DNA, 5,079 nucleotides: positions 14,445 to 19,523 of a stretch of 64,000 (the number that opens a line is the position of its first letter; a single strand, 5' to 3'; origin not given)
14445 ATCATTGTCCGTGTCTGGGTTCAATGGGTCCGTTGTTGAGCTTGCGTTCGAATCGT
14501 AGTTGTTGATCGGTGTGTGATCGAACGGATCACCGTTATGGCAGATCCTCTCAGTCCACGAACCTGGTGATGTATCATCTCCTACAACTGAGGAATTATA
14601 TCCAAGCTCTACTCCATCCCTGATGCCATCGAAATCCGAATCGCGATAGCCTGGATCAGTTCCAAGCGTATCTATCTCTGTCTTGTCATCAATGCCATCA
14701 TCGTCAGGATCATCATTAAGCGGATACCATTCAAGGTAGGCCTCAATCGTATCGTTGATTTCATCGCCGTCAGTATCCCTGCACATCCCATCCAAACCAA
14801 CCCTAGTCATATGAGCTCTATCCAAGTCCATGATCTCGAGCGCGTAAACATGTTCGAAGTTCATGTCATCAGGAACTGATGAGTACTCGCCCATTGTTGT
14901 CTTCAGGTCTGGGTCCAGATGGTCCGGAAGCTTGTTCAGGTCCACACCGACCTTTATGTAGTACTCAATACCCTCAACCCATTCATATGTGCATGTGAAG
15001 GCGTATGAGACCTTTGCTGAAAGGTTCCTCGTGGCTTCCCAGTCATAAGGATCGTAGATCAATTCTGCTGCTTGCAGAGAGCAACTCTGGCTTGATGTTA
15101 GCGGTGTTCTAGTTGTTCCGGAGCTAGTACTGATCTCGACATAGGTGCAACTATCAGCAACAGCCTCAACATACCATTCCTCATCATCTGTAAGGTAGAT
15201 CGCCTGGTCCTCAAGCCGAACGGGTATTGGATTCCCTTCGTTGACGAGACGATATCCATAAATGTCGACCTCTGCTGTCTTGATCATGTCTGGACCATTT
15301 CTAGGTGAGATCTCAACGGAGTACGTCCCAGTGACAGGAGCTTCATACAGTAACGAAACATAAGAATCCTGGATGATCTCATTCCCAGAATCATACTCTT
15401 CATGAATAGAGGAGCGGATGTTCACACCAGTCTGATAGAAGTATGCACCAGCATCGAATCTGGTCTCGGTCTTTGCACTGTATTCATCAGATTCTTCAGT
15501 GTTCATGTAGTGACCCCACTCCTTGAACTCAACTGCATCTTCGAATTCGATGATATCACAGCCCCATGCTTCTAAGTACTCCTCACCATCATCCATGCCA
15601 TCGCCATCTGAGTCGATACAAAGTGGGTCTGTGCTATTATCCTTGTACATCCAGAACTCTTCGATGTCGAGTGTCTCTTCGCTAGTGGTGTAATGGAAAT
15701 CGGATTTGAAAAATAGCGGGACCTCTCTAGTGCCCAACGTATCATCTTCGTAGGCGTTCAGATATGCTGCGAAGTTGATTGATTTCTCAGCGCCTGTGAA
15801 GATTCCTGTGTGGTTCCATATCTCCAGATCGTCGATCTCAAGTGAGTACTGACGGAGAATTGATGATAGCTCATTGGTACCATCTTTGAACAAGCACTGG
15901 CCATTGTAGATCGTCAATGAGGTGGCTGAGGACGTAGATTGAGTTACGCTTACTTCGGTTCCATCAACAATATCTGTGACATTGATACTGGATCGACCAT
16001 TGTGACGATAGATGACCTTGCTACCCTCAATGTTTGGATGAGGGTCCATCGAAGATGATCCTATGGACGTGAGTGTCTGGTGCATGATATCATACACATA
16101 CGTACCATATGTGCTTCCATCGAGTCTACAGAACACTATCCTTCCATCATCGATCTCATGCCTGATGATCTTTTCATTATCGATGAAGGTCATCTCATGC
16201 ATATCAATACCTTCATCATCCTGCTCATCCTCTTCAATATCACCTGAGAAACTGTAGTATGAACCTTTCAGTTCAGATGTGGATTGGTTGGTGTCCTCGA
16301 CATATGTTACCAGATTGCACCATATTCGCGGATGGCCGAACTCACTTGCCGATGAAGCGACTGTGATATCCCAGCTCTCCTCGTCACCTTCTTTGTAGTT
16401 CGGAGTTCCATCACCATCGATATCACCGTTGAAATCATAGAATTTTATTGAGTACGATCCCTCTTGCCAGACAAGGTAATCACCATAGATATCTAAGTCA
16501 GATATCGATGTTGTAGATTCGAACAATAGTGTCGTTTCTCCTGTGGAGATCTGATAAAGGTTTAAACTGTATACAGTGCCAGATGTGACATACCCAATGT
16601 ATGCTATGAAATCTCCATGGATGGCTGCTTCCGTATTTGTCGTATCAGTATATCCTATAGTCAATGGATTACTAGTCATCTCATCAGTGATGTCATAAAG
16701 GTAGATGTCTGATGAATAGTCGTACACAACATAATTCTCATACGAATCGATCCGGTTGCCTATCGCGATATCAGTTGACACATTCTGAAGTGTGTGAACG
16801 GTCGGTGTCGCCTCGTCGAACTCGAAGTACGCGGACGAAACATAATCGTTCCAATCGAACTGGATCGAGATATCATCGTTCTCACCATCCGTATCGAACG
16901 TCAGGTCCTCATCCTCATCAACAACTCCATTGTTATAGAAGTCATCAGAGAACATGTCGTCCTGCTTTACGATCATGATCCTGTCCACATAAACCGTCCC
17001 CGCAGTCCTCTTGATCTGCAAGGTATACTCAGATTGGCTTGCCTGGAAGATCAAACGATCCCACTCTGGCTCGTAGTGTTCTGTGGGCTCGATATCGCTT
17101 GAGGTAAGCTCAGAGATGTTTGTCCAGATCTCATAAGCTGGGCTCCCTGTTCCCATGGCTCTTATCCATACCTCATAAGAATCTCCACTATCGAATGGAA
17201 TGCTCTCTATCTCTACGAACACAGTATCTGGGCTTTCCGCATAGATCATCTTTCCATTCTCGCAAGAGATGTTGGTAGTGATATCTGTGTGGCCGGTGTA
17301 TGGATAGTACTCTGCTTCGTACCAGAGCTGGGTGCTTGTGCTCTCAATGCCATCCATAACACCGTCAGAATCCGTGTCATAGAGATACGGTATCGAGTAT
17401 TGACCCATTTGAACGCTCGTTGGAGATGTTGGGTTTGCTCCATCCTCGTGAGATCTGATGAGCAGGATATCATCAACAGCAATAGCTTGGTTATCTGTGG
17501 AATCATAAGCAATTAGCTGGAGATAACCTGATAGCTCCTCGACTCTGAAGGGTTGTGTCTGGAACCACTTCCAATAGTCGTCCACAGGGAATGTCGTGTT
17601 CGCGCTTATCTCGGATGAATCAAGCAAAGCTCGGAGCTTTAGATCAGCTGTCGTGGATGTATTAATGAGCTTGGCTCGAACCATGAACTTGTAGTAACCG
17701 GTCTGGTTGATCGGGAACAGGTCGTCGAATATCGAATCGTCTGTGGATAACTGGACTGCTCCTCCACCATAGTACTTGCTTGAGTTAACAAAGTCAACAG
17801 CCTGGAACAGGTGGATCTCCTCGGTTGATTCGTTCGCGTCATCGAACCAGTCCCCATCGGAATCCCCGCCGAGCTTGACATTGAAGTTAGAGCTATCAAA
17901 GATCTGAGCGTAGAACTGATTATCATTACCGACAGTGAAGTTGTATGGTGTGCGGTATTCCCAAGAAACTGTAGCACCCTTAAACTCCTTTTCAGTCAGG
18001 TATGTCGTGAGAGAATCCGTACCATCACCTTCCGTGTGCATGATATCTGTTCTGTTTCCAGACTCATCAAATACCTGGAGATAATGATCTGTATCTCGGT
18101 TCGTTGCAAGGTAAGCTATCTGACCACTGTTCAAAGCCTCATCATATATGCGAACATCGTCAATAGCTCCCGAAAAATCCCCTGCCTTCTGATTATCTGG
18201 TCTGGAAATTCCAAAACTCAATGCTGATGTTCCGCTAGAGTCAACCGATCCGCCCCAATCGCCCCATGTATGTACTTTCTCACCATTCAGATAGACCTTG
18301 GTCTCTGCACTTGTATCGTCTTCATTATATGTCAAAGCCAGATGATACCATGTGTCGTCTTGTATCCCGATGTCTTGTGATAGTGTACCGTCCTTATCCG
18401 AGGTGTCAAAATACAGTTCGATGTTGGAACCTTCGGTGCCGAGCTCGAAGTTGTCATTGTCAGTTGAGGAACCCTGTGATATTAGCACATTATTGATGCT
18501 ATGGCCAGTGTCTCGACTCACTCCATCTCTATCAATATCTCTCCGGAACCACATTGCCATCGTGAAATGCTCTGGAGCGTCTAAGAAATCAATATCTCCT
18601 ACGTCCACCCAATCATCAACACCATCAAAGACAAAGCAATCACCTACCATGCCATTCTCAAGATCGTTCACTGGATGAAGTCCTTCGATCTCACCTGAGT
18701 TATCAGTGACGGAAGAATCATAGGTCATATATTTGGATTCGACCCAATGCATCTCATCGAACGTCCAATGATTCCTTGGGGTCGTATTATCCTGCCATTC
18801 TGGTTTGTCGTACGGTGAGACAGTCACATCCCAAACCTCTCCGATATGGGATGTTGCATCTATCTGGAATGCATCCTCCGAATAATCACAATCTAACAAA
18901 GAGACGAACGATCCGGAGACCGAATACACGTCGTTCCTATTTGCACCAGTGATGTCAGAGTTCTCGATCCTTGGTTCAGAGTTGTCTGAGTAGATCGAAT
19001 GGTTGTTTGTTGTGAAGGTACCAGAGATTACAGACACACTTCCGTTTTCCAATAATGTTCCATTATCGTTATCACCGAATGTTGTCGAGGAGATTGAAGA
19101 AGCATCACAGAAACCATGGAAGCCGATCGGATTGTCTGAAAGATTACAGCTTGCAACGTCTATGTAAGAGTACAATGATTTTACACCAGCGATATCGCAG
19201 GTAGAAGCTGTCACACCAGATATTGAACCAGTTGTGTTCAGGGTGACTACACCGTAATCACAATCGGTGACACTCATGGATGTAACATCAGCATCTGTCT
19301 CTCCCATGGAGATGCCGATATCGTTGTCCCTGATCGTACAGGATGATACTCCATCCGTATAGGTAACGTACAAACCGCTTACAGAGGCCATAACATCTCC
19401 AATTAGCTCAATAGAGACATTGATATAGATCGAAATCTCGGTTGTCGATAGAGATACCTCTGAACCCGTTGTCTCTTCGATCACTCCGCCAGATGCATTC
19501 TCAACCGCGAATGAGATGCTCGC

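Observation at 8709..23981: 15.3-kb single gene encoding a secreted protein of about 5,090 aa that combines a lectin array, a calcium-repeat stalk and a terminal protease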

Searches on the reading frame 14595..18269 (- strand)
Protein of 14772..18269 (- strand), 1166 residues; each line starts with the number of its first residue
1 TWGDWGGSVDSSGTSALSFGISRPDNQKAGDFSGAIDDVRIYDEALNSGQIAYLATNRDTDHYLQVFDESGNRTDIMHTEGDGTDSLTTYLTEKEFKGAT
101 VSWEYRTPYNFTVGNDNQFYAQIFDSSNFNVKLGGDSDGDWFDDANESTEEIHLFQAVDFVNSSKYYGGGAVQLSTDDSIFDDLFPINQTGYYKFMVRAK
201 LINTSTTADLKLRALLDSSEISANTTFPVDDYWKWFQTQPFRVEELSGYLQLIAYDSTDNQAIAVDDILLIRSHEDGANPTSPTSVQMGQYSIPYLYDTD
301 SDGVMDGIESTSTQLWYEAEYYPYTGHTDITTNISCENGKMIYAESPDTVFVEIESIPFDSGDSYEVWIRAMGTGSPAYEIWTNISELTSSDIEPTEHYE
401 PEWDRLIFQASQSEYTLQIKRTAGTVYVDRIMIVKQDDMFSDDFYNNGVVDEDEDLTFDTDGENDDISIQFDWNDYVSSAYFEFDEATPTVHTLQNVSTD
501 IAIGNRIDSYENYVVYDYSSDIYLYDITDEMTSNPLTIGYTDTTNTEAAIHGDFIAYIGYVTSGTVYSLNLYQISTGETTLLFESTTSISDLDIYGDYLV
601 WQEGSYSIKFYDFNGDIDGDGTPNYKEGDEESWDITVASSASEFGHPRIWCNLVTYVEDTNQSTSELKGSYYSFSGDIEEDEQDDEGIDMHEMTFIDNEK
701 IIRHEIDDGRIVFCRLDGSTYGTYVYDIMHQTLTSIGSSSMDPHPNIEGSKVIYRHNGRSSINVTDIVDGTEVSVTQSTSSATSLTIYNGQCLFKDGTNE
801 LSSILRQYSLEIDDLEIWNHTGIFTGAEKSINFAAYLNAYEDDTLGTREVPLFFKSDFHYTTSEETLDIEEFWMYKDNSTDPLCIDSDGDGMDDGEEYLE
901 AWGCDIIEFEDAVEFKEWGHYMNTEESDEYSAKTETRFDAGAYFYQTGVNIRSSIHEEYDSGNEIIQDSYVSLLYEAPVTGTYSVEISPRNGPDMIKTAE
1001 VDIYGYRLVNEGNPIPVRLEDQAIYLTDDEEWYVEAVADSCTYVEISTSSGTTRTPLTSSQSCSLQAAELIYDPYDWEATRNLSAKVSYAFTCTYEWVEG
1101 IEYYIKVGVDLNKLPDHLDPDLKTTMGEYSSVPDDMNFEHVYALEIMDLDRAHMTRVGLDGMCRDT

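Call 5: search_protein_families(library=pfam, proteins=[window:14595-17894:-], max_evalue=0.01)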
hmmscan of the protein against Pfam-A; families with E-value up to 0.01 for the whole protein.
window:14595-17894:- (1100 aa): 0 families

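Call 19: search_protein_families(library=ncbifam, proteins=[window:14595-17894:-], max_evalue=1)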
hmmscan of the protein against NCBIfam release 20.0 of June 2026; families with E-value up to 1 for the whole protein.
window:14595-17894:- (1100 aa): 3 families
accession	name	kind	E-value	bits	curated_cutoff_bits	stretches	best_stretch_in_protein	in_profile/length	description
NF033765.2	gliding_CglD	equivalog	1.5e-05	23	400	3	1077-1098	99-120/1124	adventurous gliding motility lipoprotein CglD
TIGR04275.1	beta_prop_Msarc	repeat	0.064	13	85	1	465-487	12-37/40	beta-propeller repeat protein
NF047639.1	throspo3_MtsD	equivalog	0.069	11.3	800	1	1035-1097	455-521/651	cell-cell cohesion protein MtsD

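Call 31: find_homologous_proteins(query=window:14802-17741:-, max_evalue=0.001)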
Query window:14802-17741:- (980 aa): 1 proteins with E <= 0.001 among 8000 candidates.
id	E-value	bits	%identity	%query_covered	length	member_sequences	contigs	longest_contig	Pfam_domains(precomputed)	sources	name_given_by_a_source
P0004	1.1e-129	452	45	52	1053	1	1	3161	PF13385.14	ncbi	ncbi:MAG: LamG-like jellyroll fold domain-containing protein, partial [Methanosarcinaceae archaeon]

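Call 33: find_encoding_contigs(protein=P0004, flank=10000)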
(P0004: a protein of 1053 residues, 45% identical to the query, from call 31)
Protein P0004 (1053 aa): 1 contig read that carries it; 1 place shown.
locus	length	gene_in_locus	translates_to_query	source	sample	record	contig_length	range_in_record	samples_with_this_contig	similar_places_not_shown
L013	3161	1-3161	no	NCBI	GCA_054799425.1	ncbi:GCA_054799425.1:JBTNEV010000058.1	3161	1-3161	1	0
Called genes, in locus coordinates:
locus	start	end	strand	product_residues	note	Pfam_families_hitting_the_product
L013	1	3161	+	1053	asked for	PF13385:Laminin_G_3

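Call 61: search_solved_structures(query=window:14772-18269:-, max_evalue=10)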
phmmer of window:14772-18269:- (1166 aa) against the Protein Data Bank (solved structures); distinct sequences matched with E-value up to 10: 0.

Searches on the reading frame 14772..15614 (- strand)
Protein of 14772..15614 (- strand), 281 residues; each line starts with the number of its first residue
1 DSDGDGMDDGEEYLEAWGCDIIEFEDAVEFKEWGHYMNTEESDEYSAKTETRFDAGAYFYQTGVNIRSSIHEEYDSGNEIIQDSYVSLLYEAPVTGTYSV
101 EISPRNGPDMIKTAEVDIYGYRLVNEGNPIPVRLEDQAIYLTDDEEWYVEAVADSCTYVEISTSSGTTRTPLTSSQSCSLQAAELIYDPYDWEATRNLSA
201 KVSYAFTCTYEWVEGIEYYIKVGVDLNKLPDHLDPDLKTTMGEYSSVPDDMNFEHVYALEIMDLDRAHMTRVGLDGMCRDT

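Call 58: search_protein_families(library=pfam, proteins=[window:14772-15614:-], max_evalue=5)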
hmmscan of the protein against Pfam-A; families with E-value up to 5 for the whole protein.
window:14772-15614:- (281 aa): 0 families

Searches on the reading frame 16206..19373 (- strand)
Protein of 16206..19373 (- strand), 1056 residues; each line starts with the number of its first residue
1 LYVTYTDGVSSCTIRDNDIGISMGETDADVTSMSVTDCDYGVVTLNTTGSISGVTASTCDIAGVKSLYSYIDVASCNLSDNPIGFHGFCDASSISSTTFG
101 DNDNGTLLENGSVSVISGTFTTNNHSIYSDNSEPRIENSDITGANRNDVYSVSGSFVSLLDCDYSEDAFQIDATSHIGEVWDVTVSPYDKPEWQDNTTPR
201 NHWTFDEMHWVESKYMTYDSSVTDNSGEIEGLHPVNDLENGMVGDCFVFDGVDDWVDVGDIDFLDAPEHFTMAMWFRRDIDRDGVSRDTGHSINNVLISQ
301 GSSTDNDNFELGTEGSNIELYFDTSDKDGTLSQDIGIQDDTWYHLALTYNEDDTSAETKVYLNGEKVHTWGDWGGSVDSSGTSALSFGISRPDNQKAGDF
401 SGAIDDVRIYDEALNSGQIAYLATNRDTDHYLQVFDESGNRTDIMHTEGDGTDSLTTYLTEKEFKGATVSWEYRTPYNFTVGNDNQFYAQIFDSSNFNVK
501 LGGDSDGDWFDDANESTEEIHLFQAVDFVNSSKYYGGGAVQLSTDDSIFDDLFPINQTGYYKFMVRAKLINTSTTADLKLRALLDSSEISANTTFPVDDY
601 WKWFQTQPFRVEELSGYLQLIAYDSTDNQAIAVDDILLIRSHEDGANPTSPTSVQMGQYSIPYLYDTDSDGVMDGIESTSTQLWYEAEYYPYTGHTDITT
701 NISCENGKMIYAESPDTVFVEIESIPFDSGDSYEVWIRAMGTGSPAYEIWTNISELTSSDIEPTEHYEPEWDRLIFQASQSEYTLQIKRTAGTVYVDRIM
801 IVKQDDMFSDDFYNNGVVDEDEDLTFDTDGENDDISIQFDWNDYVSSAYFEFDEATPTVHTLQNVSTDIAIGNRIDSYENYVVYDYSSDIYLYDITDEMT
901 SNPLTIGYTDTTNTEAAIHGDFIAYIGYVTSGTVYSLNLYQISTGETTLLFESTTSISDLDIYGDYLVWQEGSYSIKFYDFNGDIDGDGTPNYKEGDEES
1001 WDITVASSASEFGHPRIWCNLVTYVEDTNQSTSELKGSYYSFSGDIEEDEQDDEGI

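Call 79: find_related_loci(query=A5, collection=metagenome_contigs, flank=10000)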
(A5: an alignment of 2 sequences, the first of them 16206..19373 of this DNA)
Query A5 (1056 aa) in metagenome_contigs; peptide patterns used: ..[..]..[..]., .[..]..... (x = any residue, [..] = any of these).
319 stretches matched a pattern; 7 encode a relative of the query (tblastn E <= 1e-3); 7 distinct loci.
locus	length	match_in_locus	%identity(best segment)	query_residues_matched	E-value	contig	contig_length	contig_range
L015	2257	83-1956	26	190-420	7e-12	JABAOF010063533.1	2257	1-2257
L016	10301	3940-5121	28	202-446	1e-11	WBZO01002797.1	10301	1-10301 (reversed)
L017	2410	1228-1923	28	202-466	9e-12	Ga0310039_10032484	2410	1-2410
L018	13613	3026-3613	29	202-423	2e-9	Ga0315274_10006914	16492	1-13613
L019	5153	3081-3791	27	184-423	7e-9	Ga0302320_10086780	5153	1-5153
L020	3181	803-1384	24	202-422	3e-8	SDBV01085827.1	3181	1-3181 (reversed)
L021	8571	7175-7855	26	202-419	1e-7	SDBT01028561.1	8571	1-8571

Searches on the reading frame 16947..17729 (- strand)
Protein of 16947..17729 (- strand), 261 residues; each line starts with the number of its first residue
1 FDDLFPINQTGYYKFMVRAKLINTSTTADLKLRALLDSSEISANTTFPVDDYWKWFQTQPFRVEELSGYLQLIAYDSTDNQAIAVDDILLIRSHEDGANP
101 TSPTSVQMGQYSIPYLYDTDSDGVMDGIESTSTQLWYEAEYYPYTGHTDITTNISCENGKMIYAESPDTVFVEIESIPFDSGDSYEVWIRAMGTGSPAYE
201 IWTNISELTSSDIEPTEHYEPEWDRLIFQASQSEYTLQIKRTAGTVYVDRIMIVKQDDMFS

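Call 59: find_homologous_proteins(query=window:16947-17729:-, max_evalue=0.01)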
Query window:16947-17729:-: 211 candidates shared short words with the query, none scored E <= 0.01.
